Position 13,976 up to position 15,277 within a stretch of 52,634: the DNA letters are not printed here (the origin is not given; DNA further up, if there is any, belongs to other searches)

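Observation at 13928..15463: Cobalamin riboswitch controls a T9SS-sorted beta-propeller instead of a B12 transporter: a candidate secreted or surface corrinoid binder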

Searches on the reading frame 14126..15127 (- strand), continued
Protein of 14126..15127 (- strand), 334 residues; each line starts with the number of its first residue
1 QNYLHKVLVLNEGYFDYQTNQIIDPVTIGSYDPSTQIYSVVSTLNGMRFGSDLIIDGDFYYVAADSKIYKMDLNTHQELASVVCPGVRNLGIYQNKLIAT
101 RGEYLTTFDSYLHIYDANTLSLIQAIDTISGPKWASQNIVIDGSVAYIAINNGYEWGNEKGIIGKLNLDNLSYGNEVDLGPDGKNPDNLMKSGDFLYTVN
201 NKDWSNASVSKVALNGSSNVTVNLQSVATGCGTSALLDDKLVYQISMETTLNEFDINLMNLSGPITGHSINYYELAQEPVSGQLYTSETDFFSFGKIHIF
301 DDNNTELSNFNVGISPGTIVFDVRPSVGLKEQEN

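Call 75: search_protein_families(library=ncbifam, proteins=[L082:8229-10178:+, L082:6302-7804:+, L082:7801-8181:+, L082:11249-11668:+, L081:11162-12985:+], max_evalue=0.001)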
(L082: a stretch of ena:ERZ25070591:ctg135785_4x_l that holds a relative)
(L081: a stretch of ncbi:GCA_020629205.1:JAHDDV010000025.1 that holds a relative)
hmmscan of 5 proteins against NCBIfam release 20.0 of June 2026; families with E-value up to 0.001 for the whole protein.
L082:8229-10178:+ (649 aa): 8 families
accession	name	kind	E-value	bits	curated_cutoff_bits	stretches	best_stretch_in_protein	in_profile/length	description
TIGR01779.1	TonB-B12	equivalog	3.5e-27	95.2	599.7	1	27-640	45-608/614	TonB-dependent vitamin B12 receptor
TIGR01785.1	TonB-hemin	subfamily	3.1e-22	78.8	316.85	2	393-642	410-673/677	TonB-dependent heme/hemoglobin receptor family protein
TIGR01786.1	TonB-hemlactrns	subfamily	3.5e-19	68.6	323.75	2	392-638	433-711/719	TonB-dependent hemoglobin/transferrin/lactoferrin family receptor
NF007926.1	PRK10641.1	equivalog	1.2e-17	63.7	836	1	26-637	43-608/617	TonB-dependent vitamin B12 receptor BtuB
NF038079.1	TonB_sider_MxcH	equivalog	1e-12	47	925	2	410-638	546-784/792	TonB-dependent siderophore myxochelin receptor MxcH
NF007478.2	PRK10064.1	equivalog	1.3e-09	36.9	745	1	436-487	442-492/663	catecholate siderophore receptor CirA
NF010012.0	PRK13486.1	equivalog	3.3e-07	29.1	924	0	33-93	47-108/696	TonB-dependent receptor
NF010010.0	PRK13483.1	equivalog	1.7e-05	23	927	0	434-622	448-635/660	ligand-gated channel protein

L082:6302-7804:+ (500 aa): 0 families

L082:7801-8181:+ (126 aa): 4 families
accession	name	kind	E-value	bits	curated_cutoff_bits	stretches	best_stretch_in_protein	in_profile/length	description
TIGR04183.1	Por_Secre_tail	domain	1.8e-12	47.1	23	1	55-126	1-72/72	T9SS type A sorting domain-containing protein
NF038113.1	T9SSA_dep_M36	equivalog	4.3e-09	35.1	885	1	44-126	784-869/869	T9SS-dependent M36 family metallopeptidase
NF050177.1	TapA_OM_Porphy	equivalog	1e-06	27.8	500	1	50-125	468-543/544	TapA/TapC family T9SS-dependent outer membrane protein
NF052644.1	T9SS_DNase_Rie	equivalog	0.00011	21.7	260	1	42-124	171-249/251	T9SS-dependent surface endonuclease, AS87_RS02955 family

L082:11249-11668:+ (139 aa): 0 families

L081:11162-12985:+ (607 aa): 3 families
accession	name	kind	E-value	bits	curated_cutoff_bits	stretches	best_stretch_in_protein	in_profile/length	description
NF007926.1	PRK10641.1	equivalog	4.8e-09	35.3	836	1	50-174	58-184/617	TonB-dependent vitamin B12 receptor BtuB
TIGR01779.1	TonB-B12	equivalog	4.8e-09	35.3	599.7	0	51-173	60-185/614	TonB-dependent vitamin B12 receptor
TIGR01786.1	TonB-hemlactrns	subfamily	0.0009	17.7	323.75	1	313-503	392-594/719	TonB-dependent hemoglobin/transferrin/lactoferrin family receptor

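Call 88: find_homologous_proteins(query=L102:8295-8822:+, max_evalue=0.00001)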
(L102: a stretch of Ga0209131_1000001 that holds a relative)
Query L102:8295-8822:+ (175 aa): 124 proteins with E <= 0.00001 among 275 candidates; the best 120 are listed.
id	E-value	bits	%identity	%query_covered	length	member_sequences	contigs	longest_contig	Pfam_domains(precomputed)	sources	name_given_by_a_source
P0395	7.3e-103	360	98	100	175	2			PF20221.4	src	-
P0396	1.3e-87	310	85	97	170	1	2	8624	PF20221.4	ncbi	-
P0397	9.8e-87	307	82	98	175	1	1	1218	PF20221.4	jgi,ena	-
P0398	2.5e-82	293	79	97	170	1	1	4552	PF20221.4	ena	-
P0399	3.8e-81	289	78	97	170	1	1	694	PF20221.4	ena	-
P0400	4.1e-81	289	78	95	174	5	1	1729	PF20221.4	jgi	jgi:Family of unknown function (DUF6580)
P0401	2.2e-80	287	74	99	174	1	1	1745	PF20221.4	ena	-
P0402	5.5e-80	285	76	99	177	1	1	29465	PF20221.4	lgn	-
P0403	6.9e-79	282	74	97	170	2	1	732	PF20221.4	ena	-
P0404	8.3e-78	278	76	97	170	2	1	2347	PF20221.4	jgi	jgi:hypothetical protein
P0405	4.6e-77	276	74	95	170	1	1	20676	PF20221.4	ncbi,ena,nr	ncbi:MAG TPA: DUF6580 family putative transport protein [Bacteroidia bacterium]|nr:DUF6580 family pu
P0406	5.2e-77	276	74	97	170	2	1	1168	PF20221.4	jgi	-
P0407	5.6e-77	275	74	95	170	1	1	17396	PF20221.4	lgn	-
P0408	3.0e-76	273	74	97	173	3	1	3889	PF20221.4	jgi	jgi:hypothetical protein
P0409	2.9e-75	270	72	97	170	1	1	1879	PF20221.4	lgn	-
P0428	6.4e-43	165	47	94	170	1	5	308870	PF20221.4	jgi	jgi:hypothetical protein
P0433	4.4e-42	162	47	92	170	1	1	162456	PF20221.4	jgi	jgi:hypothetical protein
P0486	1.6e-25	108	40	91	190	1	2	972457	PF20221.4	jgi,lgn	jgi:hypothetical protein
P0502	5.6e-18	84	34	97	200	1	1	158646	PF20221.4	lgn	-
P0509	5.4e-16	77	32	85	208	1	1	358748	PF20221.4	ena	-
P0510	1.1e-15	76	30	95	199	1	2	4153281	PF20221.4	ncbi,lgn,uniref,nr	ncbi:DUF6580 family putative transport protein [Chitinophaga japonensis]|uniref:Uncharacterized prot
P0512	1.8e-14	72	29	98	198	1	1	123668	PF20221.4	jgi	jgi:hypothetical protein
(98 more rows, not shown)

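Call 90: find_encoding_contigs(protein=P0510, flank=4000, max_places=1)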
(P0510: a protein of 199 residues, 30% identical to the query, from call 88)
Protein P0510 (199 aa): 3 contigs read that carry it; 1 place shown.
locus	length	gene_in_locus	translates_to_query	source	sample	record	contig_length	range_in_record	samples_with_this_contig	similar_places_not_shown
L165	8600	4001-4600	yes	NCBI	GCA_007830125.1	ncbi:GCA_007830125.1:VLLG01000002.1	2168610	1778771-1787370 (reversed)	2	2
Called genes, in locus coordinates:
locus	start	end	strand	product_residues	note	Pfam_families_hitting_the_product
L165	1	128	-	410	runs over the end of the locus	PF07690:MFS_1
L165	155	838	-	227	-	PF00392:GntR, PF07729:FCD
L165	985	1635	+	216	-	PF17874:TPR_MalT (weak), PF13181:TPR_8 (faint), PF13432:TPR_16 (faint), PF07719:TPR_2 (faint), PF13424:TPR_12 (faint)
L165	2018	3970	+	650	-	PF07715:Plug, PF00593:TonB_dep_Rec_b-barrel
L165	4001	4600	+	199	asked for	PF20221:DUF6580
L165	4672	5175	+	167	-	PF02283:CobU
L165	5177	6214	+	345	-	PF02277:DBI_PRT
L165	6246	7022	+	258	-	PF02654:CobS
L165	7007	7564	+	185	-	PF00300:His_Phos_1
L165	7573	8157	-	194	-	PF01381:HTH_3, PF12844:HTH_19, PF13560:HTH_31 (weak), PF07883:Cupin_2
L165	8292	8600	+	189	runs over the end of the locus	PF01914:MarC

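Call 91: find_encoding_contigs(protein=P0486, flank=4000, max_places=1)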
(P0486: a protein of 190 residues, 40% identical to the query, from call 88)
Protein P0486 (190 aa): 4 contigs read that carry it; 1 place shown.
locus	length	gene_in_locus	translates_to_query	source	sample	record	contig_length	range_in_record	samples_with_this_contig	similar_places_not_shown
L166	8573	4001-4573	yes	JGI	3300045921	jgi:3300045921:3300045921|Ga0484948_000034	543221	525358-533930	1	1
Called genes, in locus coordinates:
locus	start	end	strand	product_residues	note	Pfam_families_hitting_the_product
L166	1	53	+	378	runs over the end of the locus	PF13412:HTH_24 (weak), PF22451:NirdL-like_HTH (faint), PF17805:AsnC_trans_reg2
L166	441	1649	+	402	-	PF00149:Metallophos (faint)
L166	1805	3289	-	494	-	PF00370:FGGY_N, PF02782:FGGY_C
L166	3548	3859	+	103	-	PF00076:RRM_1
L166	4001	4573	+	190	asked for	PF20221:DUF6580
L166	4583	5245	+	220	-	PF01902:Diphthami_syn_2_N, PF28410:Diphthami_syn_2_C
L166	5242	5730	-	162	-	PF01325:Fe_dep_repress, PF02742:Fe_dep_repr_C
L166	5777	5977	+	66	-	-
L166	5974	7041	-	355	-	PF01641:SelR, PF01625:PMSR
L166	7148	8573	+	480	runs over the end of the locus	PF00072:Response_reg, PF00158:Sigma54_activat, PF14532:Sigma54_activ_2, PF00004:AAA (weak), PF07728:AAA_5, PF25601:AAA_lid_14, PF02954:HTH_8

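Call 92: find_encoding_contigs(protein=P0428, flank=4000, max_places=1)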
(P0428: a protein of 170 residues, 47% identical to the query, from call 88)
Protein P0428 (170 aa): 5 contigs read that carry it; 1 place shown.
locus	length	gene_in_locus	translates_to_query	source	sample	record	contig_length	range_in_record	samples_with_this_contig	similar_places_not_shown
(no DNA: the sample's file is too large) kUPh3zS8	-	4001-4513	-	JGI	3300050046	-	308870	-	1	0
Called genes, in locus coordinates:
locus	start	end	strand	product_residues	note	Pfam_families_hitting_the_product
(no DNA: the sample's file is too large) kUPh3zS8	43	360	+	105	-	PF01906:YbjQ_1, PF23025:YbjQ_2 (weak)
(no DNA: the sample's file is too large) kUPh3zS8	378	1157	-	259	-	PF10988:DUF2807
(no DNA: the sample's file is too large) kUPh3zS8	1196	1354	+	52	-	-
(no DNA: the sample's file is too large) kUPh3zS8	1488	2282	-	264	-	PF13852:DUF4197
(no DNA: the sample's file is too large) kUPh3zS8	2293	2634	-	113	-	-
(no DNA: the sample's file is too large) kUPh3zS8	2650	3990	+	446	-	PF18962:Por_Secre_tail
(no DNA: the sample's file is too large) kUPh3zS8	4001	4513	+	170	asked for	PF20221:DUF6580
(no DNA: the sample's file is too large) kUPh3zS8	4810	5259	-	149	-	PF00583:Acetyltransf_1, PF13673:Acetyltransf_10, PF13508:Acetyltransf_7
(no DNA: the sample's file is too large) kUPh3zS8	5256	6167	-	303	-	PF00291:PALP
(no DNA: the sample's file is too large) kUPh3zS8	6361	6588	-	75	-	-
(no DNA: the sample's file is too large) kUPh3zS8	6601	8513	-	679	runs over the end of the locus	-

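Call 98: predict_structure(alignment_id=A6)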
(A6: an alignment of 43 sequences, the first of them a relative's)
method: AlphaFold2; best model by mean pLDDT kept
length: 175 residues; sequences in the alignment: 43
mean_pLDDT: 93.2   pTM: 0.88
mean pLDDT of the five models: 93.2, 92.3, 92.1, 91.7, 91.5
residues with pLDDT >= 90: 152; 70-90: 17; 50-70: 4; < 50: 2
segments of 3 or more residues with pLDDT < 50: none
pLDDT, mean of each block of 10 residues (from residue 1): 83 97 89 95 95 97 93 95 98 96 97 92 94 96 96 97 94 56
secondary structure, 60 per line:
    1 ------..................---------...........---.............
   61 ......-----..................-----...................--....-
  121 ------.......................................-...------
elements in order: H7-24 H34-44 H48-66 H72-89 H95-113 H116-119 H127-165

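Call 102: fold_search(model_id=the predicted structure, library=pdb)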
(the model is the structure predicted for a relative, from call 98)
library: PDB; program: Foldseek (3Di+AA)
matches with E <= 10: 91; with E <= 0.001: 0
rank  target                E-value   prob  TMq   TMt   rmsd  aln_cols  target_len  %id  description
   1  4huq_S                5.4e-01  0.98  0.63  0.66   4.1       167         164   15  Crystal Structure of a transporter (released 2013-04-17)
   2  5d0y_A                7.5e-01  0.95  0.58  0.64   4.1       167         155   12  Substrate bound S-component of folate ECF transporter (released 2016-04-06)
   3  7nnt_C                8.7e-01  0.95  0.62  0.64   4.2       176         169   15  Cryo-EM structure of the folate-specific ECF transporter complex in DDM micelles (released 2021-08-18)
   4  8k7t_B                1.0e+00  0.14  0.23  0.24  12.7       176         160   14  Mouse Fc epsilon RI in complex with mIgE Fc (released 2024-07-17)
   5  8irs_R                1.3e+00  0.08  0.19  0.14  15.2       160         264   11  Dopamine Receptor D2R-Gi-Rotigotine complex (released 2023-06-07)
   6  6zg3_C                1.3e+00  0.60  0.49  0.43   5.9       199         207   13  the structure of ECF PanT transporter in a complex with a nanobody (released 2021-03-03)
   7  7w78_B                1.3e+00  0.30  0.26  0.15  15.2       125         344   10  Heme exporter HrtBA in complex with Mg-AMPPNP (released 2022-06-22)
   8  5x9h_B                2.2e+00  0.09  0.23  0.12  16.3       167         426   17  Crystal structure of the Mg2+ channel MgtE in complex with ATP (released 2017-08-16)
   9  8y81_B                2.5e+00  0.09  0.23  0.24  12.6       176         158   12  Structure of the ige-fc bound to its high affinity receptor fc(epsilon)ri (released 2024-07-10)
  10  7b7s_D                2.6e+00  0.06  0.19  0.15  17.5       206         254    9  CDK2/cyclin A2 in complex with 3H-pyrazolo[4,3-f]quinoline-based derivative HSD1368 (released 2021-08-04)
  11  2zy9_B                2.8e+00  0.09  0.24  0.12  16.2       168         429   15  Improved crystal structure of magnesium transporter MgtE (released 2009-12-01)
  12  8zsv_R                3.3e+00  0.05  0.18  0.13  16.6       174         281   15  Cryo-EM structure of the RO5263397-bound mTAAR1-Gs complex (released 2024-07-24)
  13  8y6y                  3.4e+00  0.07  0.20  0.14  16.4       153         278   11  GLPG0974-bound human FFA2 (released 2025-04-02)
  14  7b7s_B                3.4e+00  0.06  0.19  0.15  17.7       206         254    9  CDK2/cyclin A2 in complex with 3H-pyrazolo[4,3-f]quinoline-based derivative HSD1368 (released 2021-08-04)
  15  5kc0                  3.6e+00  0.60  0.58  0.60   4.3       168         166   15  Crystal structure of TmRibU, hexagonal crystal form (released 2016-06-29)
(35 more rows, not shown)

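Call 109: find_encoding_contigs(protein=P0509, flank=4000, max_places=1)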
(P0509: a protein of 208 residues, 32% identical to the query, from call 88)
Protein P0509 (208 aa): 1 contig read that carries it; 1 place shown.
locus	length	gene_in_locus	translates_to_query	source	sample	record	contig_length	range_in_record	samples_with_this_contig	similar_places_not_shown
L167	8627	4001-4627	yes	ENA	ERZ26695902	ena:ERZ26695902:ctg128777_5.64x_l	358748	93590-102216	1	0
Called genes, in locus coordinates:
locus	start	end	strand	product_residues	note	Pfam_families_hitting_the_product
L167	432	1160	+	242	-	-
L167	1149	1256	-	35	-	-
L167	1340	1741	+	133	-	PF03899:ATP-synt_I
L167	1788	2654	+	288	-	PF00119:ATP-synt_A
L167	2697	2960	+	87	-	PF00137:ATP-synt_C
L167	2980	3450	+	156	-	PF00430:ATP-synt_B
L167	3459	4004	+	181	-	PF00213:OSCP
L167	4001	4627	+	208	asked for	PF20221:DUF6580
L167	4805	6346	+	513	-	PF02874:ATP-synt_ab_N, PF00006:ATP-synt_ab, PF00306:ATP-synt_ab_C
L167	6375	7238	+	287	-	PF00231:ATP-synt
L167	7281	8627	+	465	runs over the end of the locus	PF02874:ATP-synt_ab_N, PF00006:ATP-synt_ab, PF22919:ATP-synt_VA_C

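Call 110: find_encoding_contigs(protein=P0502, flank=4000, max_places=1)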
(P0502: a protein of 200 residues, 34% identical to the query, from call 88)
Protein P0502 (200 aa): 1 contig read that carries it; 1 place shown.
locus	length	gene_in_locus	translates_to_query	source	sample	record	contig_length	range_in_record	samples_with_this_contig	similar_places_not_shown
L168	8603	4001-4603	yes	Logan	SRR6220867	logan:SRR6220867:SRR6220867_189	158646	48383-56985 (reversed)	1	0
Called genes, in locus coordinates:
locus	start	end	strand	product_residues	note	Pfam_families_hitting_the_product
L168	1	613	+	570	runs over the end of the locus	PF00732:GMC_oxred_N (weak), PF05199:GMC_oxred_C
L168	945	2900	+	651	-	PF07715:Plug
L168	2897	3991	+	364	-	PF16819:DUF5074, PF08450:SGL (weak)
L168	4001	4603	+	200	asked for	PF20221:DUF6580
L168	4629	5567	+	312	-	PF01497:Peripla_BP_2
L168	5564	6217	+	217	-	PF01902:Diphthami_syn_2_N, PF28410:Diphthami_syn_2_C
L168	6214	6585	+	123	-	PF14375:Cys_rich_CWC (weak), PF17653:DUF5522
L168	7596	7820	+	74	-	-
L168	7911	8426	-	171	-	PF04191:PEMT, PF04140:ICMT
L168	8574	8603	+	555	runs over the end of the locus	PF00890:FAD_binding_2 (faint), PF01266:DAO, PF01494:FAD_binding_3 (faint), PF12831:FAD_oxidored (weak), PF16901:DAO_C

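Call 111: find_encoding_contigs(protein=P0512, flank=4000, max_places=1)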
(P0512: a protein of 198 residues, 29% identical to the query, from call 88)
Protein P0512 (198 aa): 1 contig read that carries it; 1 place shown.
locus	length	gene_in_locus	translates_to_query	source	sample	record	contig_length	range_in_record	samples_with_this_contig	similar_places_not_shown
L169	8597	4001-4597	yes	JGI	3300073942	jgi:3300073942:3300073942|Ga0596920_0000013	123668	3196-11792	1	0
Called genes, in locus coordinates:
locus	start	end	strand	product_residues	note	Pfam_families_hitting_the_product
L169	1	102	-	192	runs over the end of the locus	-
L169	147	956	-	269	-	PF00775:Dioxygenase_C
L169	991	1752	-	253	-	PF13505:OMP_b-brl (weak), PF19573:DUF6089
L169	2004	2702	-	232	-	PF00072:Response_reg, PF04397:LytTR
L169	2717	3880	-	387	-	PF06580:His_kinase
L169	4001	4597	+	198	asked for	PF20221:DUF6580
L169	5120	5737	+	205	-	PF01914:MarC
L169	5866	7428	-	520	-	PF16371:MetallophosN, PF17210:SdrD_B (weak), PF00149:Metallophos (weak), PF16370:MetallophosC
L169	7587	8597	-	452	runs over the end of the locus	PF00884:Sulfatase, PF01663:Phosphodiest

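Call 112: find_encoding_contigs(protein=P0433, flank=4000, max_places=1)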
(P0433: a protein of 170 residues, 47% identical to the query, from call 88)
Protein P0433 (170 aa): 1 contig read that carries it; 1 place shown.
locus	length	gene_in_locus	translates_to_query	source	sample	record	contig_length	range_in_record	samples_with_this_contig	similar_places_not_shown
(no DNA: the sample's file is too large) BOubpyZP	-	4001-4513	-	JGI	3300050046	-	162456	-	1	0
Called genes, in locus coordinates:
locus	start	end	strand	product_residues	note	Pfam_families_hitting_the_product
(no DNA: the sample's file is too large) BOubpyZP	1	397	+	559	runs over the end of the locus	PF18962:Por_Secre_tail (faint)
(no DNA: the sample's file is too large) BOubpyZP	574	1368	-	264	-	PF13852:DUF4197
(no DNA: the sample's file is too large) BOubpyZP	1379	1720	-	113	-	-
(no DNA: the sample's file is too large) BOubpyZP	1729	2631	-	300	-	PF01145:Band_7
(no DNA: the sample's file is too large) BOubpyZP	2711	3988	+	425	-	PF18962:Por_Secre_tail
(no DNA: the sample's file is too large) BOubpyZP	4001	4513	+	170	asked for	PF20221:DUF6580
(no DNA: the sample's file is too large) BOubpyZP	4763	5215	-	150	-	PF13302:Acetyltransf_3 (faint), PF00583:Acetyltransf_1, PF13673:Acetyltransf_10, PF13508:Acetyltransf_7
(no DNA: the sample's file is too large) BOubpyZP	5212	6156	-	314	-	PF00291:PALP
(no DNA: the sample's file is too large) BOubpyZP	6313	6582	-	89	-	PF18962:Por_Secre_tail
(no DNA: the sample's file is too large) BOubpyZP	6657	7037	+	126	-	PF13473:Cupredoxin_1, PF00127:Copper-bind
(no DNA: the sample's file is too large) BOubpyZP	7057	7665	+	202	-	PF04264:YceI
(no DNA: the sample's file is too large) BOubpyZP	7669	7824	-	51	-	-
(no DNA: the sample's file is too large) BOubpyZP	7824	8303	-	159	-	PF00293:NUDIX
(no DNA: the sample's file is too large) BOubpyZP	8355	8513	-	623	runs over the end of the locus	PF00664:ABC_membrane, PF02463:SMC_N (faint), PF00005:ABC_tran, PF13401:AAA_22 (faint)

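Call 114: search_solved_structures(query=L168:945-2900:+, max_evalue=1e-10)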
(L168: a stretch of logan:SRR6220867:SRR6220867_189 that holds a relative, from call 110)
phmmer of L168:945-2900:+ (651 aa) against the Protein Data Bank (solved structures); distinct sequences matched with E-value up to 1e-10: 4.
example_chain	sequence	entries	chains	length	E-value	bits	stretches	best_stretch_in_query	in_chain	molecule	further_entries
8p98_A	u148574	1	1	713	5.9e-55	190.1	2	46-340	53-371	Vitamin B12 transporter BtuB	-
8p97_A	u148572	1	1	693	1.6e-54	188.6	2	50-340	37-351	TonB-dependent receptor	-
8bmx_C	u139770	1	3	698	3.7e-54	187.4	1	20-647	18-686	Putative TonB-linked outer membrane receptor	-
8blw_A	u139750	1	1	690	4.2e-20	74.9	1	378-644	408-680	Vitamin B12 transporter BtuB1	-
